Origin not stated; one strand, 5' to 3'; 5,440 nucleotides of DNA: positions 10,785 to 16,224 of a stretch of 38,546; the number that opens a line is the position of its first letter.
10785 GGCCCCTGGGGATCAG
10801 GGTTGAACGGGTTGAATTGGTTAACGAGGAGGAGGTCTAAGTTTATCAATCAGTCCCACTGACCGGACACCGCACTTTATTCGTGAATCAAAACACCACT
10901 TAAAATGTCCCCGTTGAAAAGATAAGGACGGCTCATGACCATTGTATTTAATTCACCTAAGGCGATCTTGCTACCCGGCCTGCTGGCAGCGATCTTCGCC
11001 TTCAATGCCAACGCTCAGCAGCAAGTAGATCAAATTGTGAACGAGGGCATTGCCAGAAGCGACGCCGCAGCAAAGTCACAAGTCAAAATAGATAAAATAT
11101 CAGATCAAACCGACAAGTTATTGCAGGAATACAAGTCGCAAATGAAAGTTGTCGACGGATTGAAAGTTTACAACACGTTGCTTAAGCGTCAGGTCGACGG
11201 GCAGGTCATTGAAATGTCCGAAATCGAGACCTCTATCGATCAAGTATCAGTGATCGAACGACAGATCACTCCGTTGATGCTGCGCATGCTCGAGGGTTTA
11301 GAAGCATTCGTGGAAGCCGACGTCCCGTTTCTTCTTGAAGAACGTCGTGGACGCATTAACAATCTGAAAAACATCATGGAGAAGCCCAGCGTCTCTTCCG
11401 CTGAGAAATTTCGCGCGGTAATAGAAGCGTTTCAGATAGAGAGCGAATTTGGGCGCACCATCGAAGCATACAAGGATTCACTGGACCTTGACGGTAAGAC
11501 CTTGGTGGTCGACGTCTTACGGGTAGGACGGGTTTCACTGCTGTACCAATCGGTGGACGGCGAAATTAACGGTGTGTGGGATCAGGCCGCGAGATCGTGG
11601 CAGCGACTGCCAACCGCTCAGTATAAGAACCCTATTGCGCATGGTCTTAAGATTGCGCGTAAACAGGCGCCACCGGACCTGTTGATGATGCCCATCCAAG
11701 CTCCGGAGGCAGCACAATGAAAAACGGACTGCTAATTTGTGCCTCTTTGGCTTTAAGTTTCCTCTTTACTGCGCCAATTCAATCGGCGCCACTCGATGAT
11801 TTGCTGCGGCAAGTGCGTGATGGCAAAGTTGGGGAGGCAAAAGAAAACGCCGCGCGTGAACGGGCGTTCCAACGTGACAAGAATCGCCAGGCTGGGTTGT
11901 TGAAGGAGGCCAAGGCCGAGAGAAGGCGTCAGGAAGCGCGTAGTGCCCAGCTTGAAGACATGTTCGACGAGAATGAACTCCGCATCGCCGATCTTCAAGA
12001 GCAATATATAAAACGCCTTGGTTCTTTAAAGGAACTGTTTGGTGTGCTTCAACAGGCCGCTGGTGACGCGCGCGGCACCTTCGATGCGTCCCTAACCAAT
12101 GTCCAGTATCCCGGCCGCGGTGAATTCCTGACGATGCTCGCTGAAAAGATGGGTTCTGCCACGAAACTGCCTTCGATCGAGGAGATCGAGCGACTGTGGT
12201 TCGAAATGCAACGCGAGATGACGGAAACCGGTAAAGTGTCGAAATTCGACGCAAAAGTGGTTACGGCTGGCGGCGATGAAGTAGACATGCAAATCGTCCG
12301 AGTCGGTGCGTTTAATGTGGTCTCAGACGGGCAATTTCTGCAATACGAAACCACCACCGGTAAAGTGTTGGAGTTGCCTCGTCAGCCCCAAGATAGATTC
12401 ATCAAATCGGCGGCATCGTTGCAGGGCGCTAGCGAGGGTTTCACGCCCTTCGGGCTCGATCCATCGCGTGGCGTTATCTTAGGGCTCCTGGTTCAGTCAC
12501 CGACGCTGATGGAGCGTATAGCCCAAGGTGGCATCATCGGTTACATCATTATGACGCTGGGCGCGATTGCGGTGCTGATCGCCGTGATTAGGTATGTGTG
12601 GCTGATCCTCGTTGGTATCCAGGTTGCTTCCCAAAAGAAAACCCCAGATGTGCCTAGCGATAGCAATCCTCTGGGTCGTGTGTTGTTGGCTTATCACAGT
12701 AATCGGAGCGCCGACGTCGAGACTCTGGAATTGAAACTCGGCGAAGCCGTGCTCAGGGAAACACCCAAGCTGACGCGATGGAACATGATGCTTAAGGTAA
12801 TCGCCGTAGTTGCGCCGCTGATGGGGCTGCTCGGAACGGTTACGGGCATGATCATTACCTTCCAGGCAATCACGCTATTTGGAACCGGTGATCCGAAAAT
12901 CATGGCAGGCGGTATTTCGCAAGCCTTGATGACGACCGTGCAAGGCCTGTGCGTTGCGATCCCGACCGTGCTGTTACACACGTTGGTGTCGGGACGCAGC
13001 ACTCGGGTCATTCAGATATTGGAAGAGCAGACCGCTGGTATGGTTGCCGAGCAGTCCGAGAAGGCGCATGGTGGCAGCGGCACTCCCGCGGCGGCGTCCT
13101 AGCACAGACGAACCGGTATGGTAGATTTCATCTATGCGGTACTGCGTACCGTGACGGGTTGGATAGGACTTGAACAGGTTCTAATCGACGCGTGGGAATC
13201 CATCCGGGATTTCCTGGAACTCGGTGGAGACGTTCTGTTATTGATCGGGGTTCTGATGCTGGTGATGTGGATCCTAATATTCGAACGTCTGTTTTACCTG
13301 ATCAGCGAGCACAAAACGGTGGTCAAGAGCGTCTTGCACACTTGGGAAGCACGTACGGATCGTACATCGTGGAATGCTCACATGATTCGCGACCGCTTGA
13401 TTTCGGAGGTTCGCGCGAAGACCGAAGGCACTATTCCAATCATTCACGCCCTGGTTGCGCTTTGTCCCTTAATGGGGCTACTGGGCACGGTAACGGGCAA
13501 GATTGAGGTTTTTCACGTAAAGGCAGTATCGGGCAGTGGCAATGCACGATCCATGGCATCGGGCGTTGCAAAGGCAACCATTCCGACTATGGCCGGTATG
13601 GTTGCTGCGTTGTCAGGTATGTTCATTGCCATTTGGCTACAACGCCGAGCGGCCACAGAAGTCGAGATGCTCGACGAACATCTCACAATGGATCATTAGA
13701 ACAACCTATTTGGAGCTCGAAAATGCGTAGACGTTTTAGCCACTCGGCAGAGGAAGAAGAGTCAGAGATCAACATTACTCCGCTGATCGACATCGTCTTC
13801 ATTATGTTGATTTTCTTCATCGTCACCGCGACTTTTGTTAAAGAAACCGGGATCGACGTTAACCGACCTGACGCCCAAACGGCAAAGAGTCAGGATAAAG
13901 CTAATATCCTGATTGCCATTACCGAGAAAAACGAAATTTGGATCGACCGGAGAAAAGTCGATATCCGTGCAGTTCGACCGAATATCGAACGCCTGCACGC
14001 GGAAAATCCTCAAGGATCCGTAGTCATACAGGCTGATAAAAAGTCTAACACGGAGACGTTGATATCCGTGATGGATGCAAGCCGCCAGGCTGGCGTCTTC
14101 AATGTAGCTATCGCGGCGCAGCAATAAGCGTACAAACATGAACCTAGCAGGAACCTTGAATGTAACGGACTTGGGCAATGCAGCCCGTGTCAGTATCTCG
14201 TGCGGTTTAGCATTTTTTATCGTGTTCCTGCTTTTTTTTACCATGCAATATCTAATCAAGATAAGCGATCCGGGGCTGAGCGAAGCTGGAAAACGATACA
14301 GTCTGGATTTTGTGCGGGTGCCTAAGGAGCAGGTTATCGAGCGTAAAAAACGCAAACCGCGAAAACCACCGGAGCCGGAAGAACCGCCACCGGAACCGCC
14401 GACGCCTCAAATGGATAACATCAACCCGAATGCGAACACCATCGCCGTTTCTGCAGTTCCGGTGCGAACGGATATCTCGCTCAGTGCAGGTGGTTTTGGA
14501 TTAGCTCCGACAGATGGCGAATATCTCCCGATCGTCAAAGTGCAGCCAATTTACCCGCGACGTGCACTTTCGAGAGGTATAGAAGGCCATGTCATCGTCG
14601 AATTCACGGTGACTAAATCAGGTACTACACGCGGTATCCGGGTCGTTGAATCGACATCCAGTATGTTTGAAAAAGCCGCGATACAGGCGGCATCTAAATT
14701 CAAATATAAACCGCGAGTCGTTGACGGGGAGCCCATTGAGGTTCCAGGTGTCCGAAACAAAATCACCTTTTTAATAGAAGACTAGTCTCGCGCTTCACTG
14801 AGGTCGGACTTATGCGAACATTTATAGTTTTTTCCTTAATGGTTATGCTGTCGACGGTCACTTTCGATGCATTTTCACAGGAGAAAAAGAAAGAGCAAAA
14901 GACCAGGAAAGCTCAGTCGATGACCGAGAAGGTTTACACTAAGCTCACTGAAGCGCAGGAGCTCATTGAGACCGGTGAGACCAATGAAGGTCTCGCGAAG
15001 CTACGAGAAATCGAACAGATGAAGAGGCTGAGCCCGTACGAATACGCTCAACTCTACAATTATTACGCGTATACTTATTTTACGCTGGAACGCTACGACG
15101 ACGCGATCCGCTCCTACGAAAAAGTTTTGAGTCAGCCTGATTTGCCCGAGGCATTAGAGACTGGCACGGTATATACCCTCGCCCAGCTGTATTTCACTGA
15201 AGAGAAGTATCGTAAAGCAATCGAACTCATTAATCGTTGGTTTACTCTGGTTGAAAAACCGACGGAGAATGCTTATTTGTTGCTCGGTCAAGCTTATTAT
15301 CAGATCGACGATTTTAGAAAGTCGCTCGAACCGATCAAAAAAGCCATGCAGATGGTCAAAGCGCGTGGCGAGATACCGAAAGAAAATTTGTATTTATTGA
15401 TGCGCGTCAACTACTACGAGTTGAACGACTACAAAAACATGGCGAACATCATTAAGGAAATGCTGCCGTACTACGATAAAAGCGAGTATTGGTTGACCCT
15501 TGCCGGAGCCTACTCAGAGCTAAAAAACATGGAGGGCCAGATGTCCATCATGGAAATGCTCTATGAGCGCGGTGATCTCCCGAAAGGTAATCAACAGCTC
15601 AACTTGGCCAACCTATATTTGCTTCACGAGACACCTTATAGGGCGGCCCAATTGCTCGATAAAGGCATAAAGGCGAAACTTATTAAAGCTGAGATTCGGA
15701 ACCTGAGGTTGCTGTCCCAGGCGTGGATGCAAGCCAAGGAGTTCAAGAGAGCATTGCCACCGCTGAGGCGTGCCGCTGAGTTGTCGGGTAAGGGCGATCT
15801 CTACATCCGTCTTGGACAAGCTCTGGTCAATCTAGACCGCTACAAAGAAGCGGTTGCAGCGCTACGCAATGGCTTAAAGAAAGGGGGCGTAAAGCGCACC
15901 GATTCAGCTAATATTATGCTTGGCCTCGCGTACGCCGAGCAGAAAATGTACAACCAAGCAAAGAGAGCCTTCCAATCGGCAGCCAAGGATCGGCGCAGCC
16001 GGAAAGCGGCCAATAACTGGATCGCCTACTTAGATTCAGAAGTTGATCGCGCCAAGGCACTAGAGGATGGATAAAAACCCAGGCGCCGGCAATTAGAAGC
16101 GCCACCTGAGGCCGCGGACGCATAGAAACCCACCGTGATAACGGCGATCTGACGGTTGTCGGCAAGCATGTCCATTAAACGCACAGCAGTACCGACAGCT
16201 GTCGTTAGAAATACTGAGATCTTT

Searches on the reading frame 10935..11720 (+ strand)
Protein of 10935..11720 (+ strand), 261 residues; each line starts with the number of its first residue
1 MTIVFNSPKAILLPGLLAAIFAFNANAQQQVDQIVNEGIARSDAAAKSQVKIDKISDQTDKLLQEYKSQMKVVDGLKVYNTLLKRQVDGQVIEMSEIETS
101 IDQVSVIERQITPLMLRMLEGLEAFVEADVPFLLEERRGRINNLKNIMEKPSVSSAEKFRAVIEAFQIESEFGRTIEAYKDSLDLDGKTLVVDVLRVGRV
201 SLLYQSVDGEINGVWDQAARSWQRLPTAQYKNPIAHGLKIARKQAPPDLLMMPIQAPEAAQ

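Call 32: search_protein_families(library=pfam, proteins=[window:10935-11720:+], max_evalue=0.00001)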
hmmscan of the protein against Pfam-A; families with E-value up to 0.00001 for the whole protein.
window:10935-11720:+ (261 aa): 1 family
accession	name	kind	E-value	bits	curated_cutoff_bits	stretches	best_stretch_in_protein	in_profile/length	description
PF11932.13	DUF3450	-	2.4e-81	273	32.6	1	16-254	3-240/241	Protein of unknown function (DUF3450)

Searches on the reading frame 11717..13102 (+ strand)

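Call 32: search_protein_families(library=pfam, proteins=[window:11717-13102:+], max_evalue=0.00001)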
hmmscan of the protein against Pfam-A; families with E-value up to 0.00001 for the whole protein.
window:11717-13102:+ (461 aa): 1 family
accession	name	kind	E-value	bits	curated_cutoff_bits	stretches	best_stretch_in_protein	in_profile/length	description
PF01618.21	MotA_ExbB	-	4.7e-28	97.9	22.9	1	319-436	6-126/127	MotA/TolQ/ExbB proton channel family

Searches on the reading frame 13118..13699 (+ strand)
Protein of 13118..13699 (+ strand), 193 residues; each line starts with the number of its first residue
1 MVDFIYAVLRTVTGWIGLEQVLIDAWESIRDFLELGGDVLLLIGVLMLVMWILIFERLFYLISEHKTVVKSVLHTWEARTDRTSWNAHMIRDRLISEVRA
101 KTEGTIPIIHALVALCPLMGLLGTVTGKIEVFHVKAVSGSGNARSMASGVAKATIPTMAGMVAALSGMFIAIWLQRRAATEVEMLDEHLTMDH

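Call 32: search_protein_families(library=pfam, proteins=[window:13118-13699:+], max_evalue=0.00001)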
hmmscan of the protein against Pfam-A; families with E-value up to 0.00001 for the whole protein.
window:13118-13699:+ (193 aa): 1 family
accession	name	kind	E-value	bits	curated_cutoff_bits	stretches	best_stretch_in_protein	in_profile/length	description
PF01618.21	MotA_ExbB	-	7.2e-18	65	22.9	1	71-186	12-126/127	MotA/TolQ/ExbB proton channel family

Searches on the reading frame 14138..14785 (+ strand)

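Call 32: search_protein_families(library=pfam, proteins=[window:14138-14785:+], max_evalue=0.00001)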
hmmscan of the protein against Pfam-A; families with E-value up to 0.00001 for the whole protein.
window:14138-14785:+ (215 aa): 1 family
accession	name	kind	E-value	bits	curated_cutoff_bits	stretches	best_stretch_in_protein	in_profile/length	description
PF03544.19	TonB_C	-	1.5e-19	70.7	24.6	1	136-211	2-77/79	Gram-negative bacterial TonB protein C-terminal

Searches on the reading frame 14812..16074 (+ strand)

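Call 32: search_protein_families(library=pfam, proteins=[window:14812-16074:+], max_evalue=0.00001)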
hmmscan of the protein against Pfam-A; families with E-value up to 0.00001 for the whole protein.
window:14812-16074:+ (420 aa): 8 families
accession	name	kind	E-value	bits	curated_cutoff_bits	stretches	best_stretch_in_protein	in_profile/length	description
PF12895.13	ANAPC3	-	2e-15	57.3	27.2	1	93-173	3-77/82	Anaphase-promoting complex, cyclosome, subunit 3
PF07719.23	TPR_2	-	1.9e-13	49.8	27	0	79-107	1-29/34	Tetratricopeptide repeat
PF13181.12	TPR_8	-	7.7e-13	47.9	25.7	0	329-354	2-27/34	Tetratricopeptide repeat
PF13428.12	TPR_14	-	1.5e-11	44.2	23.5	0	80-115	2-38/44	Tetratricopeptide repeat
PF13432.12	TPR_16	-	1.1e-10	42.2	32.7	0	333-378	2-45/65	Tetratricopeptide repeat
PF00515.34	TPR_1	-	5.1e-10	39.2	27.8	0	82-107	4-29/34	Tetratricopeptide repeat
PF13424.12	TPR_12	-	3.1e-09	37.3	30.1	0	78-142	2-70/77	Tetratricopeptide repeat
PF14559.12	TPR_19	-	1.2e-08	35.6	25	0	306-355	2-52/68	Tetratricopeptide repeat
